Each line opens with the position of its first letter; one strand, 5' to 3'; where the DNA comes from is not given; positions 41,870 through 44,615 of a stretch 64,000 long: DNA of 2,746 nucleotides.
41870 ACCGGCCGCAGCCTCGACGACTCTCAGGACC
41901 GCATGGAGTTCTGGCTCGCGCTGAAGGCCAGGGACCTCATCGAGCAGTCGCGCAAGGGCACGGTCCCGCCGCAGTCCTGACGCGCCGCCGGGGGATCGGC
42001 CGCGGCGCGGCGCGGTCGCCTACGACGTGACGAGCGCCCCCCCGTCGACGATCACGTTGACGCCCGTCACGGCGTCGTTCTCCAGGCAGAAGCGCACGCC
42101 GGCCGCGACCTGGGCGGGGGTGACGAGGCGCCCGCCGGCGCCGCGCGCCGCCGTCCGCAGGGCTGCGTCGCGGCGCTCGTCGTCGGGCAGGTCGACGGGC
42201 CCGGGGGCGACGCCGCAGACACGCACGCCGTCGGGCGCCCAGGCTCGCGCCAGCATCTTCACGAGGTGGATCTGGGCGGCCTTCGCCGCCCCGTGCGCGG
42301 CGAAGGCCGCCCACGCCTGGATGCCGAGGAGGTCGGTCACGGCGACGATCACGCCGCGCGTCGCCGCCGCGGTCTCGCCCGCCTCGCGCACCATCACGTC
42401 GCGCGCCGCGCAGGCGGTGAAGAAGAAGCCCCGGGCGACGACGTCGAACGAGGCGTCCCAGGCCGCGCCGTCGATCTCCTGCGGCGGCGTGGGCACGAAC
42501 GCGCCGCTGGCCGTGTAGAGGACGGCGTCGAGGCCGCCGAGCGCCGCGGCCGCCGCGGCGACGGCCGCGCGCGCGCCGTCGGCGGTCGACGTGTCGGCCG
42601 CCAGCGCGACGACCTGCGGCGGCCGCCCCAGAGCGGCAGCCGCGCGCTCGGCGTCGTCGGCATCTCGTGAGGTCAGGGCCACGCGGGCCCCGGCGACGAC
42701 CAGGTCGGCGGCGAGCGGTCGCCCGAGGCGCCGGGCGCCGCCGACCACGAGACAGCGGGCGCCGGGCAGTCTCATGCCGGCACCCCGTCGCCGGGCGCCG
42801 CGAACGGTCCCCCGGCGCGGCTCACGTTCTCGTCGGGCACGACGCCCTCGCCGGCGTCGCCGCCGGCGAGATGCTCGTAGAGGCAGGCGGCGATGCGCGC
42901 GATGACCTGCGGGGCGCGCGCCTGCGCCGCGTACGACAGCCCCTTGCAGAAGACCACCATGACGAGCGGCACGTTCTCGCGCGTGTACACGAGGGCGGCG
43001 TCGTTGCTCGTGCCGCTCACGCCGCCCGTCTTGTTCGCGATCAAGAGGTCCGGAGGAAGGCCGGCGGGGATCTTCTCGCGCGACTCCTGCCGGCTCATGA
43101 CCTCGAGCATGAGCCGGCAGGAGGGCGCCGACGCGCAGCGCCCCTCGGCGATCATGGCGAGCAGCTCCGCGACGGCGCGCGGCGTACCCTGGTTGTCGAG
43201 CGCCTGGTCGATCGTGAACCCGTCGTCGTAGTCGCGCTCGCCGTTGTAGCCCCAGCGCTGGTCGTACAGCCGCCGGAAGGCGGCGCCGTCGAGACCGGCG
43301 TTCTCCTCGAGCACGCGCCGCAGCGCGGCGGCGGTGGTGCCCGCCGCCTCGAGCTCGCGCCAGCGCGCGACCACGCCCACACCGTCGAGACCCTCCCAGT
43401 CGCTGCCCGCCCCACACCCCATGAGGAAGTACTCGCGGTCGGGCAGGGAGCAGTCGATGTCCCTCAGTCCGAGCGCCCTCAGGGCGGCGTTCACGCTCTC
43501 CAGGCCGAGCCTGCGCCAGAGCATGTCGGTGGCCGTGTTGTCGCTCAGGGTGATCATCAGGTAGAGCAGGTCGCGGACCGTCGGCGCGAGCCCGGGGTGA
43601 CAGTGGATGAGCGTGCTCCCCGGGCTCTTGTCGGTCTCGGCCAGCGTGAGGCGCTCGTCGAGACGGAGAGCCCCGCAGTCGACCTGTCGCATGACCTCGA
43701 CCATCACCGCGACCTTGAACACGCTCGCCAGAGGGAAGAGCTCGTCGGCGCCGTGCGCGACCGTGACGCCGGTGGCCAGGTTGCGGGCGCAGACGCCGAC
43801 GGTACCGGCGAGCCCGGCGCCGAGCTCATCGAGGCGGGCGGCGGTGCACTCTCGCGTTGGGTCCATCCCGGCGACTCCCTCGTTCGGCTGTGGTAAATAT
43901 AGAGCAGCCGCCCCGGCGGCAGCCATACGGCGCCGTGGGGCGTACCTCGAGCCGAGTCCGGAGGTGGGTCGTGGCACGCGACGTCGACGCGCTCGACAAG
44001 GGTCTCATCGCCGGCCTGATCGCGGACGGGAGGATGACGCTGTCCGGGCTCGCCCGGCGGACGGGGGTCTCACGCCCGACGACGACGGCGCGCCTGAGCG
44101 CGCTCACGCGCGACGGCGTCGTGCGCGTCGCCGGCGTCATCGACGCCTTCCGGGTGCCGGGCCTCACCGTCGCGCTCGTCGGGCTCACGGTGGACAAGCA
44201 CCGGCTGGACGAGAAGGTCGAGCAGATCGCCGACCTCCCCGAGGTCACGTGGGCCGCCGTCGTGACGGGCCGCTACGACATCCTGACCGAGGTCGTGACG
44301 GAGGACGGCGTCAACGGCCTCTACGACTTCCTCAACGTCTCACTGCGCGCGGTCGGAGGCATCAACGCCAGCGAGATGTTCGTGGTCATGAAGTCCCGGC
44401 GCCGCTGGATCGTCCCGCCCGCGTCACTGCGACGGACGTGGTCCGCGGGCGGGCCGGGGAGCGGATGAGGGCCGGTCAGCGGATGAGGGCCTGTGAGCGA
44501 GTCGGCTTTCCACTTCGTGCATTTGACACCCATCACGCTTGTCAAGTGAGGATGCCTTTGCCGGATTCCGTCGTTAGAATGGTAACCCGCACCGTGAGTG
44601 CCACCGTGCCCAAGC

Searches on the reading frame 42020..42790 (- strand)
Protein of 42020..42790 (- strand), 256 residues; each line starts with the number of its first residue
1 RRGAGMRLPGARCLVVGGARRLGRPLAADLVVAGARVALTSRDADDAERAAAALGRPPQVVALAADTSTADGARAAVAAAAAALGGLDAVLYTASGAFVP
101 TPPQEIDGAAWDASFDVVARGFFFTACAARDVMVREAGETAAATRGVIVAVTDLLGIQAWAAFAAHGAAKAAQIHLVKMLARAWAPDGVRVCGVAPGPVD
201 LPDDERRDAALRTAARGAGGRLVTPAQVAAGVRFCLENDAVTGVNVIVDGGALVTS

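Call 46: search_protein_families(library=pfam, proteins=[window:42020-42790:-], max_evalue=0.001)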
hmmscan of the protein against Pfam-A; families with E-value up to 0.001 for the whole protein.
window:42020-42790:- (256 aa): 3 families
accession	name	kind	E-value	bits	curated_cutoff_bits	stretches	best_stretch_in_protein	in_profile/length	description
PF00106.31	adh_short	-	2e-29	102.9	26.6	1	14-200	4-183/195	short chain dehydrogenase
PF13561.12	adh_short_C2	-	6.5e-29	101.6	27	1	21-251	7-234/236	Enoyl-(Acyl carrier protein) reductase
PF08659.16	KR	-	4.9e-06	27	22.6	1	13-114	3-108/180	KR domain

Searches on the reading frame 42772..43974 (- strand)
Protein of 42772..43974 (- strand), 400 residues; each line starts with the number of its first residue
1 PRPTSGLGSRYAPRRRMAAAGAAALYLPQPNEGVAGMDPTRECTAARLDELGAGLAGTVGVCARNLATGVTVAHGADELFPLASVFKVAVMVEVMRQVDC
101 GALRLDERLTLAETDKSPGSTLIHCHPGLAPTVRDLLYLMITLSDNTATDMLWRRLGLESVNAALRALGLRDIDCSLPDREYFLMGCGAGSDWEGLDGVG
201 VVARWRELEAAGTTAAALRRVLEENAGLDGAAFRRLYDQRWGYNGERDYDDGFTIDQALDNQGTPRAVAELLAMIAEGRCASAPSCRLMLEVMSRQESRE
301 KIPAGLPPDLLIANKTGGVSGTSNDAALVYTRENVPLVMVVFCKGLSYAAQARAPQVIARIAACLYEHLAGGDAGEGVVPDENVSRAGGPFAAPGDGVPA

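Call 46: search_protein_families(library=pfam, proteins=[window:42772-43974:-], max_evalue=0.001)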
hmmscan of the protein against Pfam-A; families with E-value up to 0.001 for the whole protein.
window:42772-43974:- (400 aa): 2 families
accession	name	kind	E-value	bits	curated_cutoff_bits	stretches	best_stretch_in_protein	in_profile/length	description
PF13354.11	Beta-lactamase2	-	2.8e-58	197.2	22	1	60-342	1-213/214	Beta-lactamase enzyme family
PF00144.29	Beta-lactamase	-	9.7e-09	35.3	27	1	64-156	20-119/329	Beta-lactamase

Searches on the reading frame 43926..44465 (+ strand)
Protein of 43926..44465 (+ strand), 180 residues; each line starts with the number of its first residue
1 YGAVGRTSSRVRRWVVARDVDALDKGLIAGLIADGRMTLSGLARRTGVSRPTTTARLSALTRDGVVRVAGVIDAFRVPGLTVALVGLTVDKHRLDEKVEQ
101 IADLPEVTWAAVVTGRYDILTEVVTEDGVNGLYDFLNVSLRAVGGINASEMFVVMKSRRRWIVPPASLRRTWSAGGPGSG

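Call 46: search_protein_families(library=pfam, proteins=[window:43926-44465:+], max_evalue=0.001)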
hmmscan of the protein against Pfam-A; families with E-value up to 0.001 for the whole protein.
window:43926-44465:+ (180 aa): 7 families
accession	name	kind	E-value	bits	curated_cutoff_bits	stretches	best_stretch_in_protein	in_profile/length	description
PF01037.27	AsnC_trans_reg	-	3.7e-12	46.4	25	1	85-156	1-72/73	Lrp/AsnC ligand binding domain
PF13412.12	HTH_24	-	2.5e-09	37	21.9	1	21-67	2-48/48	Winged helix-turn-helix DNA-binding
PF13404.12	HTH_AsnC-type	-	5.6e-08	32.9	27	1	21-60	2-41/42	AsnC-type helix-turn-helix domain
PF09339.16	HTH_IclR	-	7.8e-06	26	22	1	33-67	15-49/52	IclR helix-turn-helix domain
PF12840.13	HTH_20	-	0.00011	22.6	27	1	31-68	13-50/51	Helix-turn-helix domain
PF12802.13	MarR_2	-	0.00036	21.1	27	1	32-68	14-52/61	MarR family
PF22482.2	AsnC_trans_reg_3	-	0.00039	20.9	24.4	1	82-156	4-84/95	PF0864 C-terminal dimeric alpha+beta barrel domain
